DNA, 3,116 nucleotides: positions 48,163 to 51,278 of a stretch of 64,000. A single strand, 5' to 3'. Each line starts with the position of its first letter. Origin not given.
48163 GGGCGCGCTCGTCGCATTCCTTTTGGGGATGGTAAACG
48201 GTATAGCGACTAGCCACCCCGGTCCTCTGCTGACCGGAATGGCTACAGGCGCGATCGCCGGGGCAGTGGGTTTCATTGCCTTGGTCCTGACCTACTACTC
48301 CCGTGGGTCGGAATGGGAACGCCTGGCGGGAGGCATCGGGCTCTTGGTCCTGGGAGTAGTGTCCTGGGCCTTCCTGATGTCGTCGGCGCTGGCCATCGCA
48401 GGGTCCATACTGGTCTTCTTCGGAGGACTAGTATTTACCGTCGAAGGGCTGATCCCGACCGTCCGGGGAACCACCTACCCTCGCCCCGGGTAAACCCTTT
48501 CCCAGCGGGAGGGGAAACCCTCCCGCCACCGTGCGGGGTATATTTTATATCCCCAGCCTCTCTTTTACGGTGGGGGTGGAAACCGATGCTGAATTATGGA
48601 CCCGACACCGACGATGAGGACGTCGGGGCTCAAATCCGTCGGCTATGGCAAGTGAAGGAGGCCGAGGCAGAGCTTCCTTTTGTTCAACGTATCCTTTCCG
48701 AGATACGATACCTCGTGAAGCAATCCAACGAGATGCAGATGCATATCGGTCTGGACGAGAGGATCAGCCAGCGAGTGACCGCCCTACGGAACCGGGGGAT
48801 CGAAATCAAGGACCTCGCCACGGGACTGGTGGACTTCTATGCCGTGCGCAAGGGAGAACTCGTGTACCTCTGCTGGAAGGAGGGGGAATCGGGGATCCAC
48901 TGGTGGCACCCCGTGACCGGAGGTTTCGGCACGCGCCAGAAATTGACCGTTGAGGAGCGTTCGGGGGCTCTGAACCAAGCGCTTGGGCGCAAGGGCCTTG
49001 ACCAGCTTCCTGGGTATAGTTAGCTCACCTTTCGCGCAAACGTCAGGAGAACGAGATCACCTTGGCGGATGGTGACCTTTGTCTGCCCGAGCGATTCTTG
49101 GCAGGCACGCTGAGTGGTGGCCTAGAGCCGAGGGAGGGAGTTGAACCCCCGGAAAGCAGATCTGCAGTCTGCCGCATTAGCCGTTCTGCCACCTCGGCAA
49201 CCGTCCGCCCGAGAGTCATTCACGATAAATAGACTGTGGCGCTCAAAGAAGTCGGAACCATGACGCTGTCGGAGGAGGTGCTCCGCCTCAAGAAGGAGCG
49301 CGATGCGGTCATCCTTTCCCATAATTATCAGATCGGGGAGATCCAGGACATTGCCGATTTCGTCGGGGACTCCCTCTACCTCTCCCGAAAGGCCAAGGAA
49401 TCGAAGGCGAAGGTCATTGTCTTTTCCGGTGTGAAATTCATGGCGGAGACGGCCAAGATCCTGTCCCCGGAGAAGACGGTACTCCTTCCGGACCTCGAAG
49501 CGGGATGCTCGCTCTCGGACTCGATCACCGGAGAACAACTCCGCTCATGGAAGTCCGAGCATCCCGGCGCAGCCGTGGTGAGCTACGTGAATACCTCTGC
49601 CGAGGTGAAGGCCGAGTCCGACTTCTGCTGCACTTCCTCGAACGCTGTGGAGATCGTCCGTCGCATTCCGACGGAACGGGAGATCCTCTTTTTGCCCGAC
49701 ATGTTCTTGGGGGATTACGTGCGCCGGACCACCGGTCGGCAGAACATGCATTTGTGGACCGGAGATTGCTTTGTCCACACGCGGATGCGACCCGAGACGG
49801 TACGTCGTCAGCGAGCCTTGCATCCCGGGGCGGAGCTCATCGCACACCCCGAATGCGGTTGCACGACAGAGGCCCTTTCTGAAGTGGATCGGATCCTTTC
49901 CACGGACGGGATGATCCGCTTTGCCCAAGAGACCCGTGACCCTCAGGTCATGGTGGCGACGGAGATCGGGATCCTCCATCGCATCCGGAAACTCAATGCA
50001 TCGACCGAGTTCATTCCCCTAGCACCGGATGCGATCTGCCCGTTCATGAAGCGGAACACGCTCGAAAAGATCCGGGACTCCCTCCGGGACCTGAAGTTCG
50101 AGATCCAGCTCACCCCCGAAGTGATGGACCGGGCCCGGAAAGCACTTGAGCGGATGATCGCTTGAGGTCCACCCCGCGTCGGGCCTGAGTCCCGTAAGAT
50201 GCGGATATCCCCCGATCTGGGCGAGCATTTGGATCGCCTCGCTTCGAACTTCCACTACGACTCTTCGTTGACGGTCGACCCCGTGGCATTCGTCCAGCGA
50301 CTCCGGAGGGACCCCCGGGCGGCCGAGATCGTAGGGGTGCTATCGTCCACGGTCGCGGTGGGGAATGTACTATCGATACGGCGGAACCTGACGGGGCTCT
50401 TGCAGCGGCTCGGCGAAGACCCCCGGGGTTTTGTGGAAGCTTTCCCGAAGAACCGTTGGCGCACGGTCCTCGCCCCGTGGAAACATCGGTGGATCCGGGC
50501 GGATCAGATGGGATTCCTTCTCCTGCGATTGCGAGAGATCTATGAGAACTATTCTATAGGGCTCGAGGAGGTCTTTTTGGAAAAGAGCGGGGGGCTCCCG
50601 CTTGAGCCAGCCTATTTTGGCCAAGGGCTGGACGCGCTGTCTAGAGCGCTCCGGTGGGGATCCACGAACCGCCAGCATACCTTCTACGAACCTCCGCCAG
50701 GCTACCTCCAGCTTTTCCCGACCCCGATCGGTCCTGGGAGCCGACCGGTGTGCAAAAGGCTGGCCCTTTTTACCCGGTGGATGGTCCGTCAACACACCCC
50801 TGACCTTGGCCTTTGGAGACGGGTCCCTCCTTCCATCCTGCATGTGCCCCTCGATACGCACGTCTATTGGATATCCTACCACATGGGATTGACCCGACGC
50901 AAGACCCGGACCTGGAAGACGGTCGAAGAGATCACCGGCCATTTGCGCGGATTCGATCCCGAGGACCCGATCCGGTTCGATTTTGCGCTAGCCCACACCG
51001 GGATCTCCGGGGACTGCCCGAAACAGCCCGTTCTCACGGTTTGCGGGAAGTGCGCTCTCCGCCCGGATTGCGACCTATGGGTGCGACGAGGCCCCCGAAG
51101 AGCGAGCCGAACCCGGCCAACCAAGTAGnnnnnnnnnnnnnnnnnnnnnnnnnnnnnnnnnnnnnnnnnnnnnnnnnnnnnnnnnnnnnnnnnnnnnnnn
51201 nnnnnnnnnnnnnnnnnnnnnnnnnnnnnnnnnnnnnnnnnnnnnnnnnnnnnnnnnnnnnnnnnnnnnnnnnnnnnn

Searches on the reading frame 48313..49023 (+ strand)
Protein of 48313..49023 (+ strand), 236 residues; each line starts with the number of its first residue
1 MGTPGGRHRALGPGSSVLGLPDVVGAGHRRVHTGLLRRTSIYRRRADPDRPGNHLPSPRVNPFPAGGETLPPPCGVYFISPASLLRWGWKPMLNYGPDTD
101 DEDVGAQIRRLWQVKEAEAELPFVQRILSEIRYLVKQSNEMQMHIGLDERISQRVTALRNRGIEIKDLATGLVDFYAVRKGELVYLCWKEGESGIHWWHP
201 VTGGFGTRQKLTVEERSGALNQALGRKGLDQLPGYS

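Call 46: search_protein_families(library=pfam, proteins=[window:48313-49023:+], max_evalue=0.001)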
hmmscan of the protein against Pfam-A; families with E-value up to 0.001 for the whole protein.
window:48313-49023:+ (236 aa): 1 family
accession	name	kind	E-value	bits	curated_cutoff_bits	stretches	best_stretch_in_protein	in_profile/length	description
PF09969.14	DUF2203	-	3.5e-24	86.3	24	1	146-211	57-122/122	Uncharacterized conserved protein (DUF2203)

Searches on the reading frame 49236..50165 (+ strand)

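Call 46: search_protein_families(library=pfam, proteins=[window:49236-50165:+], max_evalue=0.001)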
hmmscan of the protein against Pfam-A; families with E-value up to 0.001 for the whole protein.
window:49236-50165:+ (309 aa): 1 family
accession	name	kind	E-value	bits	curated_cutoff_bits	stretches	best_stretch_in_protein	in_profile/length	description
PF02445.21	NadA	-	6.5e-117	390.3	27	1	13-308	1-294/295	Quinolinate synthetase A protein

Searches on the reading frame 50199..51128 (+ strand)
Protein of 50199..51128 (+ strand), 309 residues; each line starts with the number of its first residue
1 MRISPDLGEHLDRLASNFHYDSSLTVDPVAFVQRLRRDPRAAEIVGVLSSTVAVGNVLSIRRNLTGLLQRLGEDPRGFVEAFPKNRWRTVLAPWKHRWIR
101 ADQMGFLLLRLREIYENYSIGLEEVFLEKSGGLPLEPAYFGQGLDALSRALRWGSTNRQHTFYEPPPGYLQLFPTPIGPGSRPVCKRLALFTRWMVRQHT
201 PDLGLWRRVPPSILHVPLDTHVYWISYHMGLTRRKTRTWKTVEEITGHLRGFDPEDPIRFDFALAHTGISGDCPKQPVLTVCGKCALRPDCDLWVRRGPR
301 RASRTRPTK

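Call 46: search_protein_families(library=pfam, proteins=[window:50199-51128:+], max_evalue=0.001)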
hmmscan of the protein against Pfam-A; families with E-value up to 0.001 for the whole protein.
window:50199-51128:+ (309 aa): 1 family
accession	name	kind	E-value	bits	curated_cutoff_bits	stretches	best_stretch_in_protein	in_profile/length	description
PF09674.15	DUF2400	-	1.9e-49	169.2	25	1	27-269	1-224/225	Protein of unknown function (DUF2400)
